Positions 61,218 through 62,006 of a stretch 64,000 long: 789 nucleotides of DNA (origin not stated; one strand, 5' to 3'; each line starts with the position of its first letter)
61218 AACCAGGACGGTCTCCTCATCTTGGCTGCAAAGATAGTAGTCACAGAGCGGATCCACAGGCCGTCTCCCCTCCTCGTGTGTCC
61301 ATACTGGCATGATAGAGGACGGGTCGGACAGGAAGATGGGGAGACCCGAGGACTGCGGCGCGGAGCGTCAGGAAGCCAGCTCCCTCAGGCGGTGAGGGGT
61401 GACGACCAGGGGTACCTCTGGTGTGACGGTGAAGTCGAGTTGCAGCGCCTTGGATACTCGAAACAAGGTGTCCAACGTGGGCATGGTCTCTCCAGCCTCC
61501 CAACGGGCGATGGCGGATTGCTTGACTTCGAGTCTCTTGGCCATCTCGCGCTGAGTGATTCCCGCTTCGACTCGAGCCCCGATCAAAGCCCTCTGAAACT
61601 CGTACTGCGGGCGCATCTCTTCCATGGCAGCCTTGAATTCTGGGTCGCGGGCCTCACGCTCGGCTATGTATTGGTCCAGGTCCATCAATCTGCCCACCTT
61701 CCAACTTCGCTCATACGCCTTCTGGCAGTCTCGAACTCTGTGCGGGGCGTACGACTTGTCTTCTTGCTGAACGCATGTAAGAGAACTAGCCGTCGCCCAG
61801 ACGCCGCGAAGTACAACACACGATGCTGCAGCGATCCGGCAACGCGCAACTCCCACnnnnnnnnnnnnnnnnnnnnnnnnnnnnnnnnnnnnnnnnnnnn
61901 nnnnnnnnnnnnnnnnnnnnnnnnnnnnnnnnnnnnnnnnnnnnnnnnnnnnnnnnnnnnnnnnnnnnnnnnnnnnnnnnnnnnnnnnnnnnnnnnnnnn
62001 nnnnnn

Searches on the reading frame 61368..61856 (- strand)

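Call 37: search_protein_families(library=pfam, proteins=[window:61368-61856:-], max_evalue=0.00001)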
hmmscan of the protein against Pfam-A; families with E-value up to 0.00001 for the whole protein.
window:61368-61856:- (162 aa): 3 families
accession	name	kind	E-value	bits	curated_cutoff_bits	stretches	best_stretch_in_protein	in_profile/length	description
PF01381.28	HTH_3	-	1.5e-15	57.4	23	1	94-142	4-52/55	Helix-turn-helix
PF13560.12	HTH_31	-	3.8e-08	33.9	27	1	95-141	10-57/64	Helix-turn-helix domain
PF12844.13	HTH_19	-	7.5e-06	26.2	30.2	0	94-138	7-51/64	Helix-turn-helix domain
